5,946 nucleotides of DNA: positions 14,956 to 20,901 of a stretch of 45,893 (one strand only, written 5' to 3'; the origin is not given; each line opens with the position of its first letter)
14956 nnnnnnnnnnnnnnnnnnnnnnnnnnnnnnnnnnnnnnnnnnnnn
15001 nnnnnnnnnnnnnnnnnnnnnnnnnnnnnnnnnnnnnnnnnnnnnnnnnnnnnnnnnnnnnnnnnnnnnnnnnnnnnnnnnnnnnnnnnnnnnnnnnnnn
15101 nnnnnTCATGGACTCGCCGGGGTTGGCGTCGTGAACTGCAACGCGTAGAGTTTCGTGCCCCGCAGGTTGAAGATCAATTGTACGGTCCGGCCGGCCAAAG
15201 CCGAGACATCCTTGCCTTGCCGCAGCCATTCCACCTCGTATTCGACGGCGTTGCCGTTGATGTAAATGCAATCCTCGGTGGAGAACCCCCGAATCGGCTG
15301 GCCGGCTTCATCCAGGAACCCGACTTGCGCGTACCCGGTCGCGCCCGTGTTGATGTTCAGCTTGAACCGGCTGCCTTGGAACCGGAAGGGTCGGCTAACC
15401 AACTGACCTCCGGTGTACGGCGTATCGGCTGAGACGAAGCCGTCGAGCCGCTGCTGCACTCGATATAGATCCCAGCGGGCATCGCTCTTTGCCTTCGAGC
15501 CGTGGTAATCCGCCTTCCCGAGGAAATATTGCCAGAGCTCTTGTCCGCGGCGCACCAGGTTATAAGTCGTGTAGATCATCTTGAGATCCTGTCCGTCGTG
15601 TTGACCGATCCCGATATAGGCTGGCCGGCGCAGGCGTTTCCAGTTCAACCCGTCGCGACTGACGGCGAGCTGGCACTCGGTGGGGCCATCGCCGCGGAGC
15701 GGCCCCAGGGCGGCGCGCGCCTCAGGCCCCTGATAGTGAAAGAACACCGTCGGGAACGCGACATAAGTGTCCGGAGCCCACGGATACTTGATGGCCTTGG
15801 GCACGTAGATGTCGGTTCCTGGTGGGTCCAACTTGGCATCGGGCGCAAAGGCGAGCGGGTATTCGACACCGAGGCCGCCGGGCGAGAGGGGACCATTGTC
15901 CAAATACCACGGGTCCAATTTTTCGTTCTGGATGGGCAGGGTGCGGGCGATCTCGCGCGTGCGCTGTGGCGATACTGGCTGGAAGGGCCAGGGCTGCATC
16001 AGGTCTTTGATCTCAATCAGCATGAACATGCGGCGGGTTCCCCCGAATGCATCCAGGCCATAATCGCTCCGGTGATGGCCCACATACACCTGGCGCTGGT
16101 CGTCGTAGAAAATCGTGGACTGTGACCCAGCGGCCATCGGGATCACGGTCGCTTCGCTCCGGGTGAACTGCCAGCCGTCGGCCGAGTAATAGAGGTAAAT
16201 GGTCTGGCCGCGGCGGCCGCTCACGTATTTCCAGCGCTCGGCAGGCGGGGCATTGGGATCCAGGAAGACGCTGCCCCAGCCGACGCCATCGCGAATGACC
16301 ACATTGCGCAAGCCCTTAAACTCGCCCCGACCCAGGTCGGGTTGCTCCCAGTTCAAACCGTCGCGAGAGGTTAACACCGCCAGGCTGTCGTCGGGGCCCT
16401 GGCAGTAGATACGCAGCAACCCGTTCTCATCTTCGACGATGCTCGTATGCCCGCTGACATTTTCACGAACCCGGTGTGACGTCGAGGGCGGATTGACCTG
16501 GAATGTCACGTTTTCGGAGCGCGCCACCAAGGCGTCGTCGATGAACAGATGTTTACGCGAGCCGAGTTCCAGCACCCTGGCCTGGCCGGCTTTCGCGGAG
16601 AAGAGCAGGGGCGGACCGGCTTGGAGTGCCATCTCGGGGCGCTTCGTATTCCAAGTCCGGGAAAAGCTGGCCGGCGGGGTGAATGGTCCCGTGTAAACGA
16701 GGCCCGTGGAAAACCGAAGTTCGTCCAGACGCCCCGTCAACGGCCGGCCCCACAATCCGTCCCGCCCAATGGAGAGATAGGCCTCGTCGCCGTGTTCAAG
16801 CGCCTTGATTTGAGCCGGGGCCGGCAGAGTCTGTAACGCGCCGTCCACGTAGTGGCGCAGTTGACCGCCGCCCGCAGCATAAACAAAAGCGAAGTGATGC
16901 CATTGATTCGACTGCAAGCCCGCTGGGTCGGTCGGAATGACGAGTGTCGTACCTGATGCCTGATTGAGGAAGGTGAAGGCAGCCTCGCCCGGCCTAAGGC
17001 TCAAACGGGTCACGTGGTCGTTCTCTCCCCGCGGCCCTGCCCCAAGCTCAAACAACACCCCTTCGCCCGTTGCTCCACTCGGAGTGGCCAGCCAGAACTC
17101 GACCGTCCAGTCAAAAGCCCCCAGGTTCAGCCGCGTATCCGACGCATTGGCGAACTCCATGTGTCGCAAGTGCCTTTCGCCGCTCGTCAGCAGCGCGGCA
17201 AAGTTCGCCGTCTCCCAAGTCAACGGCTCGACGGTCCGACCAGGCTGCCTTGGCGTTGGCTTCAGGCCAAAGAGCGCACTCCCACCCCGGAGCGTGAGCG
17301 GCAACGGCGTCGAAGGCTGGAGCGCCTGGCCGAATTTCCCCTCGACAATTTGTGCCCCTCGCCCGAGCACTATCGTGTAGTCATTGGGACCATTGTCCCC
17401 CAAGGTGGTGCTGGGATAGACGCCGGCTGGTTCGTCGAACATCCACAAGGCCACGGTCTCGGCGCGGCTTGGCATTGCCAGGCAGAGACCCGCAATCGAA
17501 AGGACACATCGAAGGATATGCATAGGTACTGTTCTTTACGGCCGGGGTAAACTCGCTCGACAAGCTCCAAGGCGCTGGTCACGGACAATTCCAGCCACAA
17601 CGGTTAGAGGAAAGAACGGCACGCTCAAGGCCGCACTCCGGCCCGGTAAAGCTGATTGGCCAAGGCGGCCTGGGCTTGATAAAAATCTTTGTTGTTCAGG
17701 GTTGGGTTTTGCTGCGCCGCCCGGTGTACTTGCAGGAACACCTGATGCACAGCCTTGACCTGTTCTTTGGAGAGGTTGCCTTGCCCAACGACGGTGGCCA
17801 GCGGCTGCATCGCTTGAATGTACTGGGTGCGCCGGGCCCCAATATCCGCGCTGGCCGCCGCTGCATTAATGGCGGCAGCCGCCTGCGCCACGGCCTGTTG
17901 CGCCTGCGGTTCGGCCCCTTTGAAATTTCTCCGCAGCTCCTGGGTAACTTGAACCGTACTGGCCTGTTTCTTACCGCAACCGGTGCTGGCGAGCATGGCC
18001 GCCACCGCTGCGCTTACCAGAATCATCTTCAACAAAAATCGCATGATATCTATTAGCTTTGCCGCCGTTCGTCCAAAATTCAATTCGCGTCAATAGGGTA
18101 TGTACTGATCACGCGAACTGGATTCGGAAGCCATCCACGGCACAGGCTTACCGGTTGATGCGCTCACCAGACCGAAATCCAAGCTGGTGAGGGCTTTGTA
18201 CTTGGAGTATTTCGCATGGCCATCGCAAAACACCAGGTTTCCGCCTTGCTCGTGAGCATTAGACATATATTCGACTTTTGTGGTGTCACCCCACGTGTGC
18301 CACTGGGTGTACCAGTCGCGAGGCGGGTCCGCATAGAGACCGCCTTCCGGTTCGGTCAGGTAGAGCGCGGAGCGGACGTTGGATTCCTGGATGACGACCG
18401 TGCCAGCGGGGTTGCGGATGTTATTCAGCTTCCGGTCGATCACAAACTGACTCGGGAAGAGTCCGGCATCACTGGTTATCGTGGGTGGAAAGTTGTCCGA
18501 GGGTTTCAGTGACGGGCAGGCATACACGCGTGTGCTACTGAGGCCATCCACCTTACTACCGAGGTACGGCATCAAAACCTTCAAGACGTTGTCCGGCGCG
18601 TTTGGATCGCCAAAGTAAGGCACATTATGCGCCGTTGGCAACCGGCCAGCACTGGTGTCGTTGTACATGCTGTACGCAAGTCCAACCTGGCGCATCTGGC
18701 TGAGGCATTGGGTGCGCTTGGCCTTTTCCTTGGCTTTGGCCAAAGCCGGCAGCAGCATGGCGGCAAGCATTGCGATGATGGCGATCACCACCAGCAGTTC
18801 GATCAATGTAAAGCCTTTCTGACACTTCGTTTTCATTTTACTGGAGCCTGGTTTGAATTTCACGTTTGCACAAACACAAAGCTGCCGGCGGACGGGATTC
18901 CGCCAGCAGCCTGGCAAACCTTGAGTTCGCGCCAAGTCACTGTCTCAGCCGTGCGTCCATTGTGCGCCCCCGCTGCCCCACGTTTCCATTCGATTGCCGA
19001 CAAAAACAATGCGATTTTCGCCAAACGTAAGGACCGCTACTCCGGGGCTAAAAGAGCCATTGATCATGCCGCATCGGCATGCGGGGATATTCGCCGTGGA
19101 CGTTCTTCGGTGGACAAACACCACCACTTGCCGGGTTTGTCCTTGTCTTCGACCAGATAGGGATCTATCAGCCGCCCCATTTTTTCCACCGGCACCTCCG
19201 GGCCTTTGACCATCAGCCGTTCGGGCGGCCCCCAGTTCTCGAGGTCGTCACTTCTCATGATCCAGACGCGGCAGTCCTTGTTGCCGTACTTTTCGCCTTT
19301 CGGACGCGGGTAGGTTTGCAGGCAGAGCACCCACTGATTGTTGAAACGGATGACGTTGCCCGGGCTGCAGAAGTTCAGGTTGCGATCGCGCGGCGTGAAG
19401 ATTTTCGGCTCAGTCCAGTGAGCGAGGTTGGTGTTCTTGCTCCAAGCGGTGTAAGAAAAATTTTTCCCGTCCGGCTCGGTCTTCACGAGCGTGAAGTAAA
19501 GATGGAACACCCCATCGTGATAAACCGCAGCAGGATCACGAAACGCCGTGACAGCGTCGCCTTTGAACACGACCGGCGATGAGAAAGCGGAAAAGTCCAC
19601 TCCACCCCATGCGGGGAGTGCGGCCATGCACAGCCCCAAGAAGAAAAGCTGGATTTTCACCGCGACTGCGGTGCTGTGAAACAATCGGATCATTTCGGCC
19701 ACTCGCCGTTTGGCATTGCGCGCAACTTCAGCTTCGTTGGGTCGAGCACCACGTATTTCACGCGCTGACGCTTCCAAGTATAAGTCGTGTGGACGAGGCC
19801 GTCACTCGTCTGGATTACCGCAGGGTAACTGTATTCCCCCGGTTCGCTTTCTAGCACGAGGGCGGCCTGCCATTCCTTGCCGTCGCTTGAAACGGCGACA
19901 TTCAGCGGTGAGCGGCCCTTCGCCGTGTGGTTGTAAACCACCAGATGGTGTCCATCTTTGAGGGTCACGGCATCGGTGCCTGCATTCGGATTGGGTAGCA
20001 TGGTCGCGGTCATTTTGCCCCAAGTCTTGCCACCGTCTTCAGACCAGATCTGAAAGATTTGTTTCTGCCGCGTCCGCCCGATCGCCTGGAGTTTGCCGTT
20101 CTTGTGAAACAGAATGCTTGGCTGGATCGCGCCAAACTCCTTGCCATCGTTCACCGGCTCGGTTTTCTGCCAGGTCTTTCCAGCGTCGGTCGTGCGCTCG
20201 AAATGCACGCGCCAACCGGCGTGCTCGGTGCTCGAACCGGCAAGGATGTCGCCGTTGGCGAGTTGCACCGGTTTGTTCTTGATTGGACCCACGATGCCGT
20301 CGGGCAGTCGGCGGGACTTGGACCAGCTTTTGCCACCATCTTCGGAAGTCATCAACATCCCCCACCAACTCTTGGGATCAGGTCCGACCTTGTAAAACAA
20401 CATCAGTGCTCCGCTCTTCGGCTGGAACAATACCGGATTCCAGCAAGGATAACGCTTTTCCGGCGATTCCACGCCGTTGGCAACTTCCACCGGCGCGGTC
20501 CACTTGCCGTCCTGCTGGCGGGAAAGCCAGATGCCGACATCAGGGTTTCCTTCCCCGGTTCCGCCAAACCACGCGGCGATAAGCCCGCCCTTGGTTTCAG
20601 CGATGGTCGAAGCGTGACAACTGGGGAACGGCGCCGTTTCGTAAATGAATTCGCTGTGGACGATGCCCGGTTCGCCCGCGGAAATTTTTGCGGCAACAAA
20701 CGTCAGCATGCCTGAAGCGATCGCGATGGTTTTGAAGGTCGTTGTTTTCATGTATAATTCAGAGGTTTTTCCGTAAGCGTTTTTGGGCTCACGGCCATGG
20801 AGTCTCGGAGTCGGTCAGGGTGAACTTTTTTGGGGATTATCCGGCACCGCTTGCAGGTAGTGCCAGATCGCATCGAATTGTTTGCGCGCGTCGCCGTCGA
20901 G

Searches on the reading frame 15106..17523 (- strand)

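Call 44: search_protein_families(library=pfam, proteins=[window:15106-17523:-])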
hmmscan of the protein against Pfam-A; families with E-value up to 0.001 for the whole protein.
window:15106-17523:- (805 aa): 1 family
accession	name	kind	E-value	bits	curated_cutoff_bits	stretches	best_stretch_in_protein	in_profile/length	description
PF13385.13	Laminin_G_3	-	4.5e-15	56.5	27.6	1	133-272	13-141/151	Concanavalin A-like lectin/glucanases superfamily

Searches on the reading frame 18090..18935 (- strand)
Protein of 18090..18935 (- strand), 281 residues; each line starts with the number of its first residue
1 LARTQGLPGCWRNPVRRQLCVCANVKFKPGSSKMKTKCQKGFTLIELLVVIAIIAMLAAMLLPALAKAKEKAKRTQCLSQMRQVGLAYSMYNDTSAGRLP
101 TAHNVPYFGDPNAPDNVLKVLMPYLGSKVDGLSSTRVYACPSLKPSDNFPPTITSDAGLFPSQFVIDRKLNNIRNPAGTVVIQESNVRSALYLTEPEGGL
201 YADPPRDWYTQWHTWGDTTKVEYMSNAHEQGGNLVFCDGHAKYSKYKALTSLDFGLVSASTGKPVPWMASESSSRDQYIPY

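Call 44: search_protein_families(library=pfam, proteins=[window:18090-18935:-])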
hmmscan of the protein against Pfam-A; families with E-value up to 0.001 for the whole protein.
window:18090-18935:- (281 aa): 2 families
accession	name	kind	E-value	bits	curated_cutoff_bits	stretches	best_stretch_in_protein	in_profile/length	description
PF07963.17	N_methyl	-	6.6e-10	38.6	21.2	1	37-62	2-27/27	Prokaryotic N-terminal methylation motif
PF07596.16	SBP_bac_10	-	4.9e-06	27.2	23.3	1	67-107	2-41/268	Protein of unknown function (DUF1559)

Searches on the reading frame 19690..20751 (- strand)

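Call 44: search_protein_families(library=pfam, proteins=[window:19690-20751:-])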
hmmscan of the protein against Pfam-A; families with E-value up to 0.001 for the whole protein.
window:19690-20751:- (353 aa): 3 families
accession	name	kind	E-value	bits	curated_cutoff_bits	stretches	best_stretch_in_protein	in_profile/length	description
PF13088.12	BNR_2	-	1.9e-95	319.8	31.4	1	56-321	2-276/277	BNR repeat-like domain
PF15902.12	Sortilin-Vps10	-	1.2e-08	34.7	33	1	186-295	5-110/446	Sortilin, neurotensin receptor 3,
PF13859.12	BNR_3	-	4.3e-07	30.1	27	1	65-250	23-216/308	BNR repeat-like domain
